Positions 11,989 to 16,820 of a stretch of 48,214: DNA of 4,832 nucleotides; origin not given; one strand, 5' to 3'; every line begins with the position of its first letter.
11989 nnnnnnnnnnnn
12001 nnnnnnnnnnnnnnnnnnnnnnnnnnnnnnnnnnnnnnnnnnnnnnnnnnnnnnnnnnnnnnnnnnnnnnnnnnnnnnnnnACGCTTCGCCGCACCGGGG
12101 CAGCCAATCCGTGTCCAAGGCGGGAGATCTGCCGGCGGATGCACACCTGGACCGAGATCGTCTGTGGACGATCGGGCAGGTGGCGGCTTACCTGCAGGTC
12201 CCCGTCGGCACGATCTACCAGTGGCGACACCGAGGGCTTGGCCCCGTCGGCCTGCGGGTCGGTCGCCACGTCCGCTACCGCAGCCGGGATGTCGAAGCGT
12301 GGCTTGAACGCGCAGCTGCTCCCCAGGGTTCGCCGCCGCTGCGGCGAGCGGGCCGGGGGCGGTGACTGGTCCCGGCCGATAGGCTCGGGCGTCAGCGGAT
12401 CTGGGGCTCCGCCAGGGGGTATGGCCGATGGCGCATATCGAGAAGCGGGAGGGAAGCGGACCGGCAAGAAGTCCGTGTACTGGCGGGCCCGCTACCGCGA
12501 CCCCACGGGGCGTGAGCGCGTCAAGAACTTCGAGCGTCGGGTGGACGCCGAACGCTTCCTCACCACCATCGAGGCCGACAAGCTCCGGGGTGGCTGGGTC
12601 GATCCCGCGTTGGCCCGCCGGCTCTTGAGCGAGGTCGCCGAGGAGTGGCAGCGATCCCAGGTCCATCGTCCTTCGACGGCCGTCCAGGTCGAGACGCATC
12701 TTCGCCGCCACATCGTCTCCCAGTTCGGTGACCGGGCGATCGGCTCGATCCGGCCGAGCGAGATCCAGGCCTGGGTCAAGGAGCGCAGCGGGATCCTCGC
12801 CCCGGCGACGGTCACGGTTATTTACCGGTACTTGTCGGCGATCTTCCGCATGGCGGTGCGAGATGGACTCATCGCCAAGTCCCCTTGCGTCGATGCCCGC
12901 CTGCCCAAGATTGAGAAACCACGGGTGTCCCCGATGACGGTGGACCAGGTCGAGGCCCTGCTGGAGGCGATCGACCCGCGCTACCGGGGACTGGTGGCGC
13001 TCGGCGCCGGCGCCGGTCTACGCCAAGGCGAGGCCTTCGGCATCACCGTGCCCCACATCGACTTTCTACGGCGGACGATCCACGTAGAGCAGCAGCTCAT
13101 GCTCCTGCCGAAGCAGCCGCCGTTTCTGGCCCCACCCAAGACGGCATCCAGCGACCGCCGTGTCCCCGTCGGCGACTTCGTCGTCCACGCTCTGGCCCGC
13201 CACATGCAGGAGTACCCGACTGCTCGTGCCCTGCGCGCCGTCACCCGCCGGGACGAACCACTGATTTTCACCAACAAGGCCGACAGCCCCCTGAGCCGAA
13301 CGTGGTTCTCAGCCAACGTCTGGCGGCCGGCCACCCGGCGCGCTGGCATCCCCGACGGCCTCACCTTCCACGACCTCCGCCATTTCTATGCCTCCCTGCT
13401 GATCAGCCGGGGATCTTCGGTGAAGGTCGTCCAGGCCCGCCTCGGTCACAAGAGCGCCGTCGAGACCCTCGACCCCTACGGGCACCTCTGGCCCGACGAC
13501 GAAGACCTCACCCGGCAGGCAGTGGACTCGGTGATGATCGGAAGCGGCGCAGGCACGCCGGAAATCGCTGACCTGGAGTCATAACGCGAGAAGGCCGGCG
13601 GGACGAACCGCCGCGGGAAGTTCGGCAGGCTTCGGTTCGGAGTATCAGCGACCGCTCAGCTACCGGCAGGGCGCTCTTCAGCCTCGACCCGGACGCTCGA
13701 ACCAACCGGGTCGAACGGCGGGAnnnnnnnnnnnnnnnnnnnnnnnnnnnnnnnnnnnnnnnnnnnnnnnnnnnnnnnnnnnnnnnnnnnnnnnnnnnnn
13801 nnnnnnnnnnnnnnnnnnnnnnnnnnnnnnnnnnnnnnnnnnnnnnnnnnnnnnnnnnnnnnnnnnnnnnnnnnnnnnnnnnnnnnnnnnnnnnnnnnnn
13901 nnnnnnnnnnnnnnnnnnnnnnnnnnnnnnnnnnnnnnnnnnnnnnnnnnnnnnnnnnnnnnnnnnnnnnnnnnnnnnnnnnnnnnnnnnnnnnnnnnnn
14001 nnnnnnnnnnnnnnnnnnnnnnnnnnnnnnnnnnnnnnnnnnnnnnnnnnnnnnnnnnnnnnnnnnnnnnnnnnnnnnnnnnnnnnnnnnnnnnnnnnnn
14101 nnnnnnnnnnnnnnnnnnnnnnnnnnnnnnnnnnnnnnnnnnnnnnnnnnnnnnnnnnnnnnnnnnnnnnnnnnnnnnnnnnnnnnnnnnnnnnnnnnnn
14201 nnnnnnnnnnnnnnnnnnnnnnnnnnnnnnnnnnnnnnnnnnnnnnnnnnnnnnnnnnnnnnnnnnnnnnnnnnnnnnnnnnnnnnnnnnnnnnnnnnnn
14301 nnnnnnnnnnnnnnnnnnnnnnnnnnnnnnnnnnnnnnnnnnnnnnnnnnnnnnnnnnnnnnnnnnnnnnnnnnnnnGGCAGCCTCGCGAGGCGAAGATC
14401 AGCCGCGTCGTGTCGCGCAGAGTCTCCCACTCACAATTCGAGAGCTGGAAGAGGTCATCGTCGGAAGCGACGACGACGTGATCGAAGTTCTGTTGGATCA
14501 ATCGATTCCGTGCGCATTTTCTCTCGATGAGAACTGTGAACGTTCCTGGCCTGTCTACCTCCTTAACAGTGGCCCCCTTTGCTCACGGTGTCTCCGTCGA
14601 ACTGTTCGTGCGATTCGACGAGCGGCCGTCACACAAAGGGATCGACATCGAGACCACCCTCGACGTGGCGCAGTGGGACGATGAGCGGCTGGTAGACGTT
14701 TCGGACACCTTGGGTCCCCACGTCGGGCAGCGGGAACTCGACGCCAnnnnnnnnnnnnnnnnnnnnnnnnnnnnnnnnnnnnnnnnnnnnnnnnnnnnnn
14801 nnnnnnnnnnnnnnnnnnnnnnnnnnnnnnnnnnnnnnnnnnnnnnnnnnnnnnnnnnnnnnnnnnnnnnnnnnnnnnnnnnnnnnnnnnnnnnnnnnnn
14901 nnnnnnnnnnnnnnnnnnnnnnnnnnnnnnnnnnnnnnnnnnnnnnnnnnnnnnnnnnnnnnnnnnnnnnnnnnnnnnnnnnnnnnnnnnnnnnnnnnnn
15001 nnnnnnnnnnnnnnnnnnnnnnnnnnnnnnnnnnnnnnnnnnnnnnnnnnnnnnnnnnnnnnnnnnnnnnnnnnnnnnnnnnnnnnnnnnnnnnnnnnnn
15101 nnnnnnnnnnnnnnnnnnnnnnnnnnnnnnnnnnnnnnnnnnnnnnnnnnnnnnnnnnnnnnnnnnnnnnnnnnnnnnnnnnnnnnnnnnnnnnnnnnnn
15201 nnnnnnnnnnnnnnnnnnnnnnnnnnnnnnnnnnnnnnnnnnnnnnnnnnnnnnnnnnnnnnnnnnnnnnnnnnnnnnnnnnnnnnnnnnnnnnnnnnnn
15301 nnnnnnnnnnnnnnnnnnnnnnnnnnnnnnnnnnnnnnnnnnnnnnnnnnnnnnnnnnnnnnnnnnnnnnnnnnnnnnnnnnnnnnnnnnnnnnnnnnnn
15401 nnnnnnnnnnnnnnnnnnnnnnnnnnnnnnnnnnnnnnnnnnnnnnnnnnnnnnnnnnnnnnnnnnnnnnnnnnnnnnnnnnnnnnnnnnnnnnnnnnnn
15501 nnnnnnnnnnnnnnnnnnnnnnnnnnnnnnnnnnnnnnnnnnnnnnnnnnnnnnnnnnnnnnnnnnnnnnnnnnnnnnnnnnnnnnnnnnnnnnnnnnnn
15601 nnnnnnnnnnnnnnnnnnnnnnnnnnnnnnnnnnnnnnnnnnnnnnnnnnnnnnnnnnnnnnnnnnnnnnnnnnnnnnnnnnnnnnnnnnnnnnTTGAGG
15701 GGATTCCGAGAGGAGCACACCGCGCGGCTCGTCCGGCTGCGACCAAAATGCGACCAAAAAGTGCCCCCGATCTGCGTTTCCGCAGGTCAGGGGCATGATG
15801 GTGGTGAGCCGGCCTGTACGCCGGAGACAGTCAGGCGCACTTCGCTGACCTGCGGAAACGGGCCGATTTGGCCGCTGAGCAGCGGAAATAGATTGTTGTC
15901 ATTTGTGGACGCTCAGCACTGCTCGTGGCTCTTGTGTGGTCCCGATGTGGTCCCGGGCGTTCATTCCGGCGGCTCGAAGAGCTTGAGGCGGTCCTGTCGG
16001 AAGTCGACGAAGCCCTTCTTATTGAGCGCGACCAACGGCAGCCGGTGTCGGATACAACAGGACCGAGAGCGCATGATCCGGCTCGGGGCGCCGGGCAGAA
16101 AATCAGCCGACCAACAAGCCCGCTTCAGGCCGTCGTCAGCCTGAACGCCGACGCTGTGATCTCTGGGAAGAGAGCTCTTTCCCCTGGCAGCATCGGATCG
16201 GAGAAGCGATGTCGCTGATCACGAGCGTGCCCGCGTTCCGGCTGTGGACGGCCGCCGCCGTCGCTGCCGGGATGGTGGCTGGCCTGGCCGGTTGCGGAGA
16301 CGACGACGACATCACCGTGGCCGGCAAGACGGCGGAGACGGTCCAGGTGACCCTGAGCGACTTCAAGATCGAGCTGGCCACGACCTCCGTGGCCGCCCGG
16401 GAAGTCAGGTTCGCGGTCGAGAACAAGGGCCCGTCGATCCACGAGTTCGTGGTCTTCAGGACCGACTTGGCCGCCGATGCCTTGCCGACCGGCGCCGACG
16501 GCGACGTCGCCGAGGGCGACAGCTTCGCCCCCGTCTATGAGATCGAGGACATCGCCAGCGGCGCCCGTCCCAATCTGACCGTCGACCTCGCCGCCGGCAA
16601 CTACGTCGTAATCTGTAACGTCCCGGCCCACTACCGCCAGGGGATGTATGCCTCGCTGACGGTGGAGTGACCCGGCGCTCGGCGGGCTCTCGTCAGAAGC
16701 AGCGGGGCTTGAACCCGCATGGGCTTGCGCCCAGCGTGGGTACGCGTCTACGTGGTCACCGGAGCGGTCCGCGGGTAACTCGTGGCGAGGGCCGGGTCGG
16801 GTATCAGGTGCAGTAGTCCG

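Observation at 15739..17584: Two ~200-bp paralogous structured intergenic units (C1, C2) with nested inverted repeats and a conserved hairpin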

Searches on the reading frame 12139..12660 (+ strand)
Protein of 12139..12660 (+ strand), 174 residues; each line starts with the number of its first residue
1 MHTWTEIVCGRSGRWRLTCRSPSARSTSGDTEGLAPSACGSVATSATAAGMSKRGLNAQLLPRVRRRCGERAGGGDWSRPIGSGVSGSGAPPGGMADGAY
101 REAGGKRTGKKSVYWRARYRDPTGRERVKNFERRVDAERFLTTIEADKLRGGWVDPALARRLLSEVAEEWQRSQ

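Call 76: search_protein_families(library=pfam, proteins=[window:12139-12660:+], max_evalue=10)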
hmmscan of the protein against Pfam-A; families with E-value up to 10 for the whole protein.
window:12139-12660:+ (174 aa): 0 families

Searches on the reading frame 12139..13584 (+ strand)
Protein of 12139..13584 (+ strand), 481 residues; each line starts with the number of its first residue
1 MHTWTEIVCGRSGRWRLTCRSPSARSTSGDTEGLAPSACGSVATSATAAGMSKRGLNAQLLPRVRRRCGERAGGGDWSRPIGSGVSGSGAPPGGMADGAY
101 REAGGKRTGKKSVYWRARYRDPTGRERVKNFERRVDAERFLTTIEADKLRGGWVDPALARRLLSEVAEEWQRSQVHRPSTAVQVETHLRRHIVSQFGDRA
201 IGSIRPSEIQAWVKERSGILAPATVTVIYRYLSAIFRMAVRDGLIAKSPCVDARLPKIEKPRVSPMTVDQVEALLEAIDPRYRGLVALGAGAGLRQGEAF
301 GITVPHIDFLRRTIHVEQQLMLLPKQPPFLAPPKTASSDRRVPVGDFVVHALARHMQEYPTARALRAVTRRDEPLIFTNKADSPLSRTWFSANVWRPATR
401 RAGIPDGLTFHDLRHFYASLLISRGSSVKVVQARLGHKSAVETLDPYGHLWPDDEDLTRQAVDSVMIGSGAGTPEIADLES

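Call 11: search_protein_families(library=pfam, proteins=[window:12139-13584:+], max_evalue=0.01)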
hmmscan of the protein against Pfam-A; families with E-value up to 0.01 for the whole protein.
window:12139-13584:+ (481 aa): 3 families
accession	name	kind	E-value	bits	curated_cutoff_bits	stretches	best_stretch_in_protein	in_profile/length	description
PF00589.27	Phage_integrase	-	1e-22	81.2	27.1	1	266-449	3-167/172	Phage integrase family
PF22022.2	Phage_int_M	-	5.8e-09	36.5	27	1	164-254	2-94/96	Phage integrase central domain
PF14659.12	Phage_int_SAM_3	-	9.9e-07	29.3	22.6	1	164-215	3-56/58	Phage integrase, N-terminal SAM-like domain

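Call 63: find_encoding_contigs(protein=window:12139-13584:+, flank=10000, max_places=6)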
Protein window:12139-13584:+ (481 aa): 2 contigs read that carry it; 1 place shown.
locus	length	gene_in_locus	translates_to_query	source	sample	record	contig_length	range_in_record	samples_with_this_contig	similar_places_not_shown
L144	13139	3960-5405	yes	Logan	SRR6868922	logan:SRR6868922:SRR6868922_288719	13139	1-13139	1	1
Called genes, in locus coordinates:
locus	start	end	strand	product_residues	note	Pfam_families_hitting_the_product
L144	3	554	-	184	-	?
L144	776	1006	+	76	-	-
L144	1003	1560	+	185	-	PF10646:Germane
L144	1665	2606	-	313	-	PF02535:Zip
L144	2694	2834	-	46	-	-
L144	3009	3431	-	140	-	-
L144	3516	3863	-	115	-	-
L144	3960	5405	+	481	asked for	PF26003:Integrase_N_phage (faint), PF14659:Phage_int_SAM_3 (weak), PF22022:Phage_int_M, PF00589:Phage_integrase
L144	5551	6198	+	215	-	-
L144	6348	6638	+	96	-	-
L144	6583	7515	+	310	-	-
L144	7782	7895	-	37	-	-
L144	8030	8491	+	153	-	PF00127:Copper-bind (faint), PF06525:SoxE (weak)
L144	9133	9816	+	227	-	-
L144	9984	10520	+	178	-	-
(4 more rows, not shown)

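Call 76: search_protein_families(library=pfam, proteins=[window:12139-13584:+], max_evalue=10)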
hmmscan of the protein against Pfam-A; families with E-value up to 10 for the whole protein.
window:12139-13584:+ (481 aa): 4 families
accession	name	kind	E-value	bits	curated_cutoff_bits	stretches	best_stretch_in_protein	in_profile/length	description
PF00589.27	Phage_integrase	-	1e-22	81.2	27.1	1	266-449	3-167/172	Phage integrase family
PF22022.2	Phage_int_M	-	5.8e-09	36.5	27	1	164-254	2-94/96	Phage integrase central domain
PF14659.12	Phage_int_SAM_3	-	9.9e-07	29.3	22.6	1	164-215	3-56/58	Phage integrase, N-terminal SAM-like domain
PF24624.1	Int_N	-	0.13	13.4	27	1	160-245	2-87/100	Phage integrase, N-terminal domain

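Call 77: search_solved_structures(query=window:12139-13584:+, max_evalue=0.01)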
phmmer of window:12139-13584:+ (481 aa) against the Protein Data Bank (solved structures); distinct sequences matched with E-value up to 0.01: 12.
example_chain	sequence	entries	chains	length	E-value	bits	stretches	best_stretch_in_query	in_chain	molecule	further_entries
6en0_A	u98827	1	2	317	5.9e-15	58.1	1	193-453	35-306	Int protein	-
6emy_A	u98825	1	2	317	8.1e-15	57.7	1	193-453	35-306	Int protein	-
6emz_A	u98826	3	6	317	1.5e-14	56.7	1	193-453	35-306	Int protein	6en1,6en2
2a3v_A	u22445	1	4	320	1e-09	40.9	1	396-450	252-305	site-specific recombinase IntI4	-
3nkh_A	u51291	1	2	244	2.9e-08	36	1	292-458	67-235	Integrase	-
4a8e_A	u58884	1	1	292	1.4e-06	30.5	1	225-440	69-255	PROBABLE TYROSINE RECOMBINASE XERC-LIKE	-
5c6k_A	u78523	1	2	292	4.6e-06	28.8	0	201-311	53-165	Integrase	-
1a0p_A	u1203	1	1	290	7.6e-06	28.1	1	207-450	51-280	SITE-SPECIFIC RECOMBINASE XERD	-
5hxy_A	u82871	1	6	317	2.2e-05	26.6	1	395-450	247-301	Tyrosine recombinase XerA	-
5vfz_A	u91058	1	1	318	5.9e-05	25.1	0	207-316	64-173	Gp33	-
5dcf_A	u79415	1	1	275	0.0006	21.8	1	337-451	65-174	Tyrosine recombinase XerD,DNA translocase FtsK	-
2kkp_A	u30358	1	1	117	0.002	20.1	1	177-257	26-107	Phage integrase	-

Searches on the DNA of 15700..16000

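Call 67: search_rna_families(source=window, start=15700, end=16000, threshold=evalue, max_evalue=10, show_alignments=2)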
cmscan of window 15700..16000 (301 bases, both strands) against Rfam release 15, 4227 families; matches with E-value up to 10: 6.
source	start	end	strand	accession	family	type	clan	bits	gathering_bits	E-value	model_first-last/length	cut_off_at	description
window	15762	15795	+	RF03734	mir-4773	Gene; miRNA;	-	15.1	100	5.3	1-78/78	no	mir-4773 microRNA precursor family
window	15762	15795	-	RF03734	mir-4773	Gene; miRNA;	-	15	100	5.5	1-78/78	no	mir-4773 microRNA precursor family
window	15851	15906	+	RF03027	RT-6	Gene; sRNA;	-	12.6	46.7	3.2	1-75/75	no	RT-6 RNA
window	15712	15760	-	RF01763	Guanidine-III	Cis-reg; riboswitch;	-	11.8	36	4.1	1-67/67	no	Guanidine-III riboswitch aptamer (yKKC-III)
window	15717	15849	-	RF02161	PART1_3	Gene; lncRNA;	-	10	40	7.1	1-131/131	no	Prostate androgen-regulated transcript 1 conserved region 3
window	15763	15794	+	RF01670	P17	Gene; sRNA;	-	7.8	45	9.6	252-282/282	no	Pseudomonas sRNA P17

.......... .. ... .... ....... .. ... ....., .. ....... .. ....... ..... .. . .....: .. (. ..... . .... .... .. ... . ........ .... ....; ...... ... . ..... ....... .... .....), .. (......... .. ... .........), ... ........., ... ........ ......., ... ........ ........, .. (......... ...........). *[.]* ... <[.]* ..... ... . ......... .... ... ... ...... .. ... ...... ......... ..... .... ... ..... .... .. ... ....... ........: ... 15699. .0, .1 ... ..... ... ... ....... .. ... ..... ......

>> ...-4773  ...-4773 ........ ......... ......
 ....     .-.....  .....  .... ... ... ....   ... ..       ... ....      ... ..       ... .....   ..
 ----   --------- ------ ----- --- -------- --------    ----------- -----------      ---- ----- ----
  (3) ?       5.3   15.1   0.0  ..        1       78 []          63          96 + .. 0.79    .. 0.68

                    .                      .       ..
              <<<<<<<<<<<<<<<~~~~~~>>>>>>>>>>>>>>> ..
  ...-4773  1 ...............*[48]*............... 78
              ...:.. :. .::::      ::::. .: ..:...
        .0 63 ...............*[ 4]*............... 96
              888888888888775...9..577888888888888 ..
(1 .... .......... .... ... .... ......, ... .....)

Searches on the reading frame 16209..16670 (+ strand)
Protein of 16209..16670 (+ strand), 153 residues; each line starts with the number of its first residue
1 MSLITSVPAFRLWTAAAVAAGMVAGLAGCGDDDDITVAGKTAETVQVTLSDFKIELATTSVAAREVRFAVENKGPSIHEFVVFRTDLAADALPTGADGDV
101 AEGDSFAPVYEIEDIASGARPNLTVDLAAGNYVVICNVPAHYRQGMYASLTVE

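Call 11: search_protein_families(library=pfam, proteins=[window:16209-16670:+], max_evalue=0.01)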
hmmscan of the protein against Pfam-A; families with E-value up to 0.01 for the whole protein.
window:16209-16670:+ (153 aa): 3 families
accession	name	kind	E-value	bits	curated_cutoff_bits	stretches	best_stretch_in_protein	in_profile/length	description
PF06525.17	SoxE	-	1.2e-05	25.3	21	1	62-152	45-138/149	Sulfocyanin (SoxE) domain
PF00127.26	Copper-bind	-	1.7e-05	25.5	21.2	1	50-153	10-99/99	Copper binding proteins, plastocyanin/azurin family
PF13473.12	Cupredoxin_1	-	5.1e-05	23.7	27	1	40-140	18-96/104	Cupredoxin-like domain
